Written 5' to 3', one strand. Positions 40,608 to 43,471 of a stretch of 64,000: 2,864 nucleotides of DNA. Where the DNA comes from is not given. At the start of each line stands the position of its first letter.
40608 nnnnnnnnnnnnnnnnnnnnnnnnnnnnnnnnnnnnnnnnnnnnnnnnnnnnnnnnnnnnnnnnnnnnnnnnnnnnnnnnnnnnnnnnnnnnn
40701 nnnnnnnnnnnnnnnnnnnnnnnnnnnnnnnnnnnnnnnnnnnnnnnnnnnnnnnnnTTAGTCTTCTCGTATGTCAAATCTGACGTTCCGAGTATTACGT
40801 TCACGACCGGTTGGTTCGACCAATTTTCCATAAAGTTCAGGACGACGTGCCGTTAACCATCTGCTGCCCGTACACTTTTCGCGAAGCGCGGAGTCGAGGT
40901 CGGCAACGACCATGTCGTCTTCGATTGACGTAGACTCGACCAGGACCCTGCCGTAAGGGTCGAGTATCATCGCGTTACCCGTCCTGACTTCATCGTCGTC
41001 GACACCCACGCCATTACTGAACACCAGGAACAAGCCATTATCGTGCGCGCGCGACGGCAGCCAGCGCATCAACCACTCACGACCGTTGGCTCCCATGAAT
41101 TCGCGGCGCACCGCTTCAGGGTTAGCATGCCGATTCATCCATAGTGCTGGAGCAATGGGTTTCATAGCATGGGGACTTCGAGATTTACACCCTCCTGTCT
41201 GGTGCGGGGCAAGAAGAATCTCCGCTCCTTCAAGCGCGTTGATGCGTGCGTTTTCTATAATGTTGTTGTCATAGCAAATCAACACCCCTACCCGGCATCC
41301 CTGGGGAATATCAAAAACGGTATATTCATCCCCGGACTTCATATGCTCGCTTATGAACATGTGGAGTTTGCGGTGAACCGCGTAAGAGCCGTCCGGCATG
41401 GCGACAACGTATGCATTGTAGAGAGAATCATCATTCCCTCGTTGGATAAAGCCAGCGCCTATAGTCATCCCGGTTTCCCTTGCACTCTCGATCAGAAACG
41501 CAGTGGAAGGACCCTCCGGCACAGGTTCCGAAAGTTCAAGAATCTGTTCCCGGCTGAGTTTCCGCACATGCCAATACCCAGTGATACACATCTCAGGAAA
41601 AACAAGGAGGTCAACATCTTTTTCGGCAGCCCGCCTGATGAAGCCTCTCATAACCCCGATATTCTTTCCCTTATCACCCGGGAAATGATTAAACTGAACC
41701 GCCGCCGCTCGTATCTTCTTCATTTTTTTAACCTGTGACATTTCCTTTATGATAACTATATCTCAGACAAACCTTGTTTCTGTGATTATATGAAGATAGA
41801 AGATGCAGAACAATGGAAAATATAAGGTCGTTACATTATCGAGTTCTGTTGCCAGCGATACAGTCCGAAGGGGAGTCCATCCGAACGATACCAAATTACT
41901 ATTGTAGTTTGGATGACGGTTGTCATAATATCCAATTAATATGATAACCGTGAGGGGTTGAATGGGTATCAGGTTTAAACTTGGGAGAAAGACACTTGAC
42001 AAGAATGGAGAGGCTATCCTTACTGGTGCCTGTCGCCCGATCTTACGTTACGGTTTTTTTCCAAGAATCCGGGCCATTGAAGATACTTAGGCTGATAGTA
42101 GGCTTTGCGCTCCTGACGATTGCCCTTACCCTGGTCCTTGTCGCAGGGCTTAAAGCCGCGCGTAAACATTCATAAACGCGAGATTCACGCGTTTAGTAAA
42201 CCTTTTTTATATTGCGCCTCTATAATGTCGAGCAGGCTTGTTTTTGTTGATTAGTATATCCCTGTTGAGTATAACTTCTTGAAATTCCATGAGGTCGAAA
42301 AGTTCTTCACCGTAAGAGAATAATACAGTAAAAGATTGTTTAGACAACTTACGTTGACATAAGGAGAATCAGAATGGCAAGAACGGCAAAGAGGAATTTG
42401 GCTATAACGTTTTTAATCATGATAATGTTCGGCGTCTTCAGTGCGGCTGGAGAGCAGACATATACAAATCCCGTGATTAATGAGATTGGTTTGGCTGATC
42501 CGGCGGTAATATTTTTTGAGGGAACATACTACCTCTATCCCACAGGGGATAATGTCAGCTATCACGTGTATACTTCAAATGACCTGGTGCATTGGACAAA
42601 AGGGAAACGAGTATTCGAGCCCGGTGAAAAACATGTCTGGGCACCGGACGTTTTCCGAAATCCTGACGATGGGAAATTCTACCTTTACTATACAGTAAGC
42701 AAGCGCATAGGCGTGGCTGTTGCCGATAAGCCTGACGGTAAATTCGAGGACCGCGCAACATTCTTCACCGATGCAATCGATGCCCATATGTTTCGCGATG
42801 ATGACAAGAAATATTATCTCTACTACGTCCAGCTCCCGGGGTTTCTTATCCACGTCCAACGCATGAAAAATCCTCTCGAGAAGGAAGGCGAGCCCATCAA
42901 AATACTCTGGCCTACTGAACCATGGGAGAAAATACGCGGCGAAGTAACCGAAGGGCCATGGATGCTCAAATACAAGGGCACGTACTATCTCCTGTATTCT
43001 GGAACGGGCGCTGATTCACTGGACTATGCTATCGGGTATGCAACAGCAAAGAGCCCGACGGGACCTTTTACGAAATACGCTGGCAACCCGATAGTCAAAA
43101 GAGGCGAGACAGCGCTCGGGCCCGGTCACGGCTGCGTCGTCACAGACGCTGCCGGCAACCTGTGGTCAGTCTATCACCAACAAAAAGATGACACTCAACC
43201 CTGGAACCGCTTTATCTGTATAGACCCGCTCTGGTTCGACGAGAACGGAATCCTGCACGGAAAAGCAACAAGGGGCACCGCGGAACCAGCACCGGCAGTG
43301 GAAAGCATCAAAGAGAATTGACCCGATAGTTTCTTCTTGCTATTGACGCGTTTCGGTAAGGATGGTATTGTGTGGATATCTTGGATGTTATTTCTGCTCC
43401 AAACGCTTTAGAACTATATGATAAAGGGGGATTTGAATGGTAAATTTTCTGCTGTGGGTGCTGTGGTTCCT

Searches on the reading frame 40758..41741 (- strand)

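Call 37: search_protein_families(library=pfam, proteins=[window:40758-41741:-], max_evalue=0.0001)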
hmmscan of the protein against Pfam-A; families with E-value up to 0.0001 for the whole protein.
window:40758-41741:- (327 aa): 1 family
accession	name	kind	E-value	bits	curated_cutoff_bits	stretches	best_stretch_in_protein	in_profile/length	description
PF00795.27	CN_hydrolase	-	7.2e-47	160.3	23.2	1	11-286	1-250/256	Carbon-nitrogen hydrolase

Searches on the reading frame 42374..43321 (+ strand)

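Call 37: search_protein_families(library=pfam, proteins=[window:42374-43321:+], max_evalue=0.0001)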
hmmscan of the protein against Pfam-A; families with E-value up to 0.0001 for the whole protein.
window:42374-43321:+ (315 aa): 2 families
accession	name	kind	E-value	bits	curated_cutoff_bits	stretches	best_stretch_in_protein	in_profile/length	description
PF04616.20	Glyco_hydro_43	-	4.4e-51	174.4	32.2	1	30-293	1-287/288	Glycosyl hydrolases family 43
PF04041.19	Glyco_hydro_130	-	1.5e-07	31.1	26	1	146-219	56-126/320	beta-1,4-mannooligosaccharide phosphorylase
